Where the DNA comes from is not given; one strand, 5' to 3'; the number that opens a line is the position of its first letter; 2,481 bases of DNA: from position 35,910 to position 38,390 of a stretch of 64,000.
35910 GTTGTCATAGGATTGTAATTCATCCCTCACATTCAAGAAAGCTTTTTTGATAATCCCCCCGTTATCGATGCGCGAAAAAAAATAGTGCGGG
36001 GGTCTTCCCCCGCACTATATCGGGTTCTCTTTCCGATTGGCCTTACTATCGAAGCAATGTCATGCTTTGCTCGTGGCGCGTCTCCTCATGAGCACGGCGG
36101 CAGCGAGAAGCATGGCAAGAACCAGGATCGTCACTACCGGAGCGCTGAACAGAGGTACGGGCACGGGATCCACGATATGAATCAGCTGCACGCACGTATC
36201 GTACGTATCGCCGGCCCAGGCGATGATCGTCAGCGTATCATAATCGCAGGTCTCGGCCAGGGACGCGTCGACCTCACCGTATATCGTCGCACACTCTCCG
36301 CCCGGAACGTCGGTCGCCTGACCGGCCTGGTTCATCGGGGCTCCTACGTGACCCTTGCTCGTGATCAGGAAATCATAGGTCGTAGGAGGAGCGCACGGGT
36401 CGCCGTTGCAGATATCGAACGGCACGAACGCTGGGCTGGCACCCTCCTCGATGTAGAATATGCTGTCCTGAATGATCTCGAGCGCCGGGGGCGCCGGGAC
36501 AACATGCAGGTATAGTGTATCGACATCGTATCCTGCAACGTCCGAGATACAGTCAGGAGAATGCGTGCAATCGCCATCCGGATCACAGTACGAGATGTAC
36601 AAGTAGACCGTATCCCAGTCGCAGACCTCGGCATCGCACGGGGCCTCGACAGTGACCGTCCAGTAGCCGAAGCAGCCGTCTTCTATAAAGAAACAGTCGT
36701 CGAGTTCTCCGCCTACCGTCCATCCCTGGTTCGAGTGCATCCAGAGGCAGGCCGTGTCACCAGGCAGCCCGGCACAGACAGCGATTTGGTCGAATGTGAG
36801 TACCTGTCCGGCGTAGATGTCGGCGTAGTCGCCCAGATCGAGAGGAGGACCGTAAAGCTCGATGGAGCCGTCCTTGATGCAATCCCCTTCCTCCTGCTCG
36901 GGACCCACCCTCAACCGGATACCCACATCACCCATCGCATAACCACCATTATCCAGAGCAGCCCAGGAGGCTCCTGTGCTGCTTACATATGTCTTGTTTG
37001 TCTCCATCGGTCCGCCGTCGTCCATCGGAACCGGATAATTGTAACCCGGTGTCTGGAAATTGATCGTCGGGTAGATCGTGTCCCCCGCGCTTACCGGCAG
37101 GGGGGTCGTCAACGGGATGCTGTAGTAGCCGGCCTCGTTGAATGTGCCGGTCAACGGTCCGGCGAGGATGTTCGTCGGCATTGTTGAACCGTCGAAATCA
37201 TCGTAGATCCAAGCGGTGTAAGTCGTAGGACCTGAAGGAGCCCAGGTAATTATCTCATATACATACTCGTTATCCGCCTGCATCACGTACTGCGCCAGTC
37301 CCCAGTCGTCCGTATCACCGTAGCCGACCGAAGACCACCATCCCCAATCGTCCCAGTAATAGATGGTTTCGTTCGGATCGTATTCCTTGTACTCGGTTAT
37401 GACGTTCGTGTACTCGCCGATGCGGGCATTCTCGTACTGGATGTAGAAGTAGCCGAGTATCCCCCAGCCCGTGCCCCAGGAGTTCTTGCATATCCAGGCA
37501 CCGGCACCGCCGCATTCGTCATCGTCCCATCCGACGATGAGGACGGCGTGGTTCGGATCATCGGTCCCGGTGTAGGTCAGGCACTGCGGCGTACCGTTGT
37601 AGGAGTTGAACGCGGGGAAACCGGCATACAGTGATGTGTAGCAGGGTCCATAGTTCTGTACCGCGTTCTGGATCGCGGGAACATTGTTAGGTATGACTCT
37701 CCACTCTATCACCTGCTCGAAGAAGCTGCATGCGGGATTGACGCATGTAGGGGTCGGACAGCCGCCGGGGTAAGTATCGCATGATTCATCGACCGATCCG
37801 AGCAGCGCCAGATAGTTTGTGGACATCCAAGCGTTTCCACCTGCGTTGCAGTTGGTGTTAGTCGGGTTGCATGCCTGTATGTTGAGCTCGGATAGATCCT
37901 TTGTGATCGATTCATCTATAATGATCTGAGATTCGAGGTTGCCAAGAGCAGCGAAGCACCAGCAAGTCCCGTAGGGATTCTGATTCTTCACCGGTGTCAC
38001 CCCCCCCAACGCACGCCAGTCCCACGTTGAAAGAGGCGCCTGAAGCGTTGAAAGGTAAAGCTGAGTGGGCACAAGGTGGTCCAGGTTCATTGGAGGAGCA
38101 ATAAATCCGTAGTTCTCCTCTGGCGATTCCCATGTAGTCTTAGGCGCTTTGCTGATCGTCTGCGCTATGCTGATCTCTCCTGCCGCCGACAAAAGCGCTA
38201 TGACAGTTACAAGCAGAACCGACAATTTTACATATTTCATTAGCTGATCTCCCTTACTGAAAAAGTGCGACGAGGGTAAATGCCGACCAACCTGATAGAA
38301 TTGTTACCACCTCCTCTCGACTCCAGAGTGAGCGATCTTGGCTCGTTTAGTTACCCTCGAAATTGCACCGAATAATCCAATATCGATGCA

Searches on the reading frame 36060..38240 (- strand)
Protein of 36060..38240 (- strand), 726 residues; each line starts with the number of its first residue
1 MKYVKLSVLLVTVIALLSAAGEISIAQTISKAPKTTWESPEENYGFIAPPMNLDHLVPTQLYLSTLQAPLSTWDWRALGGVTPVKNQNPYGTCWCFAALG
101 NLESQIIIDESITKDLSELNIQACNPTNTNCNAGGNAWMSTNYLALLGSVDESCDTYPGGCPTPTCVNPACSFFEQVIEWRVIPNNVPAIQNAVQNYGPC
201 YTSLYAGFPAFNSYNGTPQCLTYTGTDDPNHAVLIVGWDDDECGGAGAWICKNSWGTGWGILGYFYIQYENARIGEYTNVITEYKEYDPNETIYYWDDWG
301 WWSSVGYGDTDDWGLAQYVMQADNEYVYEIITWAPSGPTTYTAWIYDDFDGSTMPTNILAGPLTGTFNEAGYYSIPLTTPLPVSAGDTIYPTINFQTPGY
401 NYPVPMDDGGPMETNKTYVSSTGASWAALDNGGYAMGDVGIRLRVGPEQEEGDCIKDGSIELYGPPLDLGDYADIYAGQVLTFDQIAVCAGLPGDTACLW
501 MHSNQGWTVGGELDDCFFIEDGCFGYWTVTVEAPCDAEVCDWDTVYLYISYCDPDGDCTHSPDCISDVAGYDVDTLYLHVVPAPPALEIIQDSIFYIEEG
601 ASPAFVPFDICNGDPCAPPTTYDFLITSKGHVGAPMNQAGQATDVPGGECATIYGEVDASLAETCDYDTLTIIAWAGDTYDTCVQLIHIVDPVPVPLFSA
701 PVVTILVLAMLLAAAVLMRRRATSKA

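Call 52: search_protein_families(library=pfam, proteins=[window:36060-38240:-], max_evalue=0.00001)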
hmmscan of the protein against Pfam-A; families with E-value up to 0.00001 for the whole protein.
window:36060-38240:- (726 aa): 3 families
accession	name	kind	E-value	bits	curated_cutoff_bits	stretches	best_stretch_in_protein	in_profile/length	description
PF00112.29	Peptidase_C1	-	5.7e-33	115.3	20.7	1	72-272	4-207/220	Papain family cysteine protease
PF18560.7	Lectin_like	-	2e-17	64.3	27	1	293-431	1-136/156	Lectin like domain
PF03051.21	Peptidase_C1_2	-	5.7e-06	25.8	22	0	229-292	359-420/438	Peptidase C1-like family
